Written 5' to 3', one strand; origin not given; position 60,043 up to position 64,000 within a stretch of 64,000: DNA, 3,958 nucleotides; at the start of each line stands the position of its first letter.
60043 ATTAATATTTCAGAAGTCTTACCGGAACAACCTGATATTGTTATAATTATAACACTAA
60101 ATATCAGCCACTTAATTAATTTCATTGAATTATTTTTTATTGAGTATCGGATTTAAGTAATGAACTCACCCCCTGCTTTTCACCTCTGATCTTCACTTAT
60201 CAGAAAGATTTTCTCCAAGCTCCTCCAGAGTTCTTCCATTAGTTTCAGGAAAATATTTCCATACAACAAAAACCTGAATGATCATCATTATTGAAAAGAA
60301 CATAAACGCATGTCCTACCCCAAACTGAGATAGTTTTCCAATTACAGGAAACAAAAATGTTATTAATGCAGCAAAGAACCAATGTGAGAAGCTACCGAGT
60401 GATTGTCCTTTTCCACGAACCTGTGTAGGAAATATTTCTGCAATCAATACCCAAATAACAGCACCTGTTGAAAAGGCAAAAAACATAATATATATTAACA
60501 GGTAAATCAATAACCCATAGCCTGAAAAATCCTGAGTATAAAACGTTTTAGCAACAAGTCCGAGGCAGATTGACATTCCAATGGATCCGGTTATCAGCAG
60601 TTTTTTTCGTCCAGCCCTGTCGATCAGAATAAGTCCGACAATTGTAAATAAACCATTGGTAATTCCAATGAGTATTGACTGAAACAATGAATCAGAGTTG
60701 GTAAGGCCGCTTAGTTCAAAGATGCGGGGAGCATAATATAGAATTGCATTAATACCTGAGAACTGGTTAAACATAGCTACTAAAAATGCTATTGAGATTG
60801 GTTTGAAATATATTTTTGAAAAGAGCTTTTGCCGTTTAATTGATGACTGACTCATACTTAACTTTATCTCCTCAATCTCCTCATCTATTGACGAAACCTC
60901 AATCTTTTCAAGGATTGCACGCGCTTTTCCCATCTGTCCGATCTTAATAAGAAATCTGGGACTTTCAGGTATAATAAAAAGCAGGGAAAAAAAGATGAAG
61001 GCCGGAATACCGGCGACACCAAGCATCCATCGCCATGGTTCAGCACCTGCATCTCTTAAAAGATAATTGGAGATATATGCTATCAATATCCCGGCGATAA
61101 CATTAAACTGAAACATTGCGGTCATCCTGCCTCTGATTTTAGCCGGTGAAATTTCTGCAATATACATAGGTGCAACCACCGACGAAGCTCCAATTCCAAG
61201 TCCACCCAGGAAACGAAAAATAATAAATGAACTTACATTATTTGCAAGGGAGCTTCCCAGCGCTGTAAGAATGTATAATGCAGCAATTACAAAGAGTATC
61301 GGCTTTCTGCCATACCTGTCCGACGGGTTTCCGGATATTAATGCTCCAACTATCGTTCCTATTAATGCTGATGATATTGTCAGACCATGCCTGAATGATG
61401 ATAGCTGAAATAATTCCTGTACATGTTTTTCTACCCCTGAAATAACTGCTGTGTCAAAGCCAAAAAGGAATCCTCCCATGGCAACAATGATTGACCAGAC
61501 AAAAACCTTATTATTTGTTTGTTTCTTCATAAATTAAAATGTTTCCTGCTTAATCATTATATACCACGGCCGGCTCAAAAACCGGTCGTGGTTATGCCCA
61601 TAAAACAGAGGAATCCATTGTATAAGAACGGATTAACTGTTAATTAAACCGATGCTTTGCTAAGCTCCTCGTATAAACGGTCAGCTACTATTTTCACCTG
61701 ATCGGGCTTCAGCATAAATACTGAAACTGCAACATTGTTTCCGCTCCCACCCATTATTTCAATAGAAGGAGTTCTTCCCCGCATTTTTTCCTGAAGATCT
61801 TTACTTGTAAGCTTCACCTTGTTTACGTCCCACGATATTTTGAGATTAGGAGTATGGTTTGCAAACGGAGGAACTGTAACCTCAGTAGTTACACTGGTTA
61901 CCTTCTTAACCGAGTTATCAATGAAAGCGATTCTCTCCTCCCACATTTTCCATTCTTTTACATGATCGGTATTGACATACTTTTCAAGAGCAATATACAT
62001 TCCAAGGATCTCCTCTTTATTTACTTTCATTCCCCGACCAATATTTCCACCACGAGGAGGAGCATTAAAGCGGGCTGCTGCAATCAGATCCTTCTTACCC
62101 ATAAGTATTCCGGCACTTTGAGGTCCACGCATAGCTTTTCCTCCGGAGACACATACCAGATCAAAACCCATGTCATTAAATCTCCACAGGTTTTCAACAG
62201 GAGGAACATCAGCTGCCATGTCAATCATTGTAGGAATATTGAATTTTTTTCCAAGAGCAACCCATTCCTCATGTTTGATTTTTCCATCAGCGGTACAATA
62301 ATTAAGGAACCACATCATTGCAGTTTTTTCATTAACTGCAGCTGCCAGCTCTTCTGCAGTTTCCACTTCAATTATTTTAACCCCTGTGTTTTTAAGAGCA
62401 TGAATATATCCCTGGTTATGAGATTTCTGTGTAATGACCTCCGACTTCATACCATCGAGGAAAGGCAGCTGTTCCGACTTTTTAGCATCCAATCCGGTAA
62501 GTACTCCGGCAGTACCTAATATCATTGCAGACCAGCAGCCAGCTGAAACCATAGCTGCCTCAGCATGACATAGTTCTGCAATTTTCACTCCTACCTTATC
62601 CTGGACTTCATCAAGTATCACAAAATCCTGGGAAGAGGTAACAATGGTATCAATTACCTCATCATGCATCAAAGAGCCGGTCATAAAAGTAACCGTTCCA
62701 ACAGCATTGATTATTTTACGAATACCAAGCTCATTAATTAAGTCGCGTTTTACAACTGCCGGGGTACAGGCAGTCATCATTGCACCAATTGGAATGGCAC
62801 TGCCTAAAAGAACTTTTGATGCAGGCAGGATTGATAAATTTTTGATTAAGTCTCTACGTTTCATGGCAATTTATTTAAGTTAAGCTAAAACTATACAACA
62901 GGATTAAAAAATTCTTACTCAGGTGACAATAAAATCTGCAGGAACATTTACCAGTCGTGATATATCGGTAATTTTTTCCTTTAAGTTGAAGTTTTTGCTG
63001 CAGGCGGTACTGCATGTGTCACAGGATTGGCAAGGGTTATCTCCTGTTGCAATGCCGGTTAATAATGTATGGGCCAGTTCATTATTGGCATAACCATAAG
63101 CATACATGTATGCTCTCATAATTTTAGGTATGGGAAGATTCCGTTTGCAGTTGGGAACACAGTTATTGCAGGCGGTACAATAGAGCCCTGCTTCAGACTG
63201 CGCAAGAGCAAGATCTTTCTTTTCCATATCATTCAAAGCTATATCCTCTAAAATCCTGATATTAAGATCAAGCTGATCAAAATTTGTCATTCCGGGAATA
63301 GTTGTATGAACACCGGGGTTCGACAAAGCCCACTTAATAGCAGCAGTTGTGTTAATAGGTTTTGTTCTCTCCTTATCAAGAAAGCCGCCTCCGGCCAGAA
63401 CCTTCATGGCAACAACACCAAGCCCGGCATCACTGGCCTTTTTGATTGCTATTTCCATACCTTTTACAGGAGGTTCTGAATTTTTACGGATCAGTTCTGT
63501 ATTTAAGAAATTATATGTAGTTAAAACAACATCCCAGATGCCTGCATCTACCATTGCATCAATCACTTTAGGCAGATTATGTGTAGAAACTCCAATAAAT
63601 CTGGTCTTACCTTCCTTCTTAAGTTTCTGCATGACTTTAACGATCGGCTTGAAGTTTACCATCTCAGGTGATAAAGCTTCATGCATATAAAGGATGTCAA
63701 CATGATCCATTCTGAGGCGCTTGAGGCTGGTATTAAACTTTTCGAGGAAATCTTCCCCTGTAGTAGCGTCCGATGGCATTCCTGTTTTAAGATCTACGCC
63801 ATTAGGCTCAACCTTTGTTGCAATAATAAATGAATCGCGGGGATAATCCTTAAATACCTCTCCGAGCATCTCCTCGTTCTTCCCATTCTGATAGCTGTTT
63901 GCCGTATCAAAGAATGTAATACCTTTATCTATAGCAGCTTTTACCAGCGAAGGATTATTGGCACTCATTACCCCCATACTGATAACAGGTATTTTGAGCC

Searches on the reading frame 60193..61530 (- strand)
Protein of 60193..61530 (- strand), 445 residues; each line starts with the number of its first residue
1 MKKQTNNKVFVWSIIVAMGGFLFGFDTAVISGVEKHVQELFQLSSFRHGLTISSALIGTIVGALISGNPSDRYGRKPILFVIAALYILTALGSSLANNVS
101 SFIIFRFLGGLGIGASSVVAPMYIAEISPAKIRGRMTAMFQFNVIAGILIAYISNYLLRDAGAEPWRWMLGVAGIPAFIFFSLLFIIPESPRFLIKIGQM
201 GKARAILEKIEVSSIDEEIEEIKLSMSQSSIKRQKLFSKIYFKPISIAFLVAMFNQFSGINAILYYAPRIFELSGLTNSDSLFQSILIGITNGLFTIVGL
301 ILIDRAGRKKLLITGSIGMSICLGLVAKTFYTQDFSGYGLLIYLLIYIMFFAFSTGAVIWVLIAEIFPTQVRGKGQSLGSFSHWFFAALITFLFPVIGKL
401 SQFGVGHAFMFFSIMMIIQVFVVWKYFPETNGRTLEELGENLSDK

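Call 10: search_protein_families(library=pfam, proteins=[window:60193-61530:-], max_evalue=0.001)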
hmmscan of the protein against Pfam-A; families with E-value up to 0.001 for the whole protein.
window:60193-61530:- (445 aa): 2 families
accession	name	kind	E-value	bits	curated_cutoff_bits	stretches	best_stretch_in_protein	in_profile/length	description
PF00083.30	Sugar_tr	-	1.5e-111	374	22.3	1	13-440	2-450/452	Sugar (and other) transporter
PF07690.21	MFS_1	-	7.6e-38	130.7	33.4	2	17-388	2-343/347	Major Facilitator Superfamily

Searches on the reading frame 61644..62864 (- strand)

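Call 10: search_protein_families(library=pfam, proteins=[window:61644-62864:-], max_evalue=0.001)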
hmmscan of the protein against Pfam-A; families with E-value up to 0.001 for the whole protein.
window:61644-62864:- (406 aa): 2 families
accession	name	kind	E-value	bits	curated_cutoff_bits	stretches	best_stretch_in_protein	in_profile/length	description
PF03841.19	SelA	-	1.4e-08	34.6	22.8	1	157-316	108-283/367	L-seryl-tRNA selenium transferase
PF00266.25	Aminotran_5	-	4.6e-06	26.3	21.5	1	169-265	128-222/371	Aminotransferase class-V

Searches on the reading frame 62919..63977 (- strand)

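Call 10: search_protein_families(library=pfam, proteins=[window:62919-63977:-], max_evalue=0.001)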
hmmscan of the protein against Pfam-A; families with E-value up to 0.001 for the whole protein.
window:62919-63977:- (352 aa): 2 families
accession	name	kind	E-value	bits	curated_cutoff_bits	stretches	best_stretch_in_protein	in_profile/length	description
PF00248.27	Aldo_ket_red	-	4.8e-39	134.6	24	2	11-207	24-204/291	Aldo/keto reductase family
PF13187.11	Fer4_9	-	1.9e-05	25.1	27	1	266-329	1-50/52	4Fe-4S dicluster domain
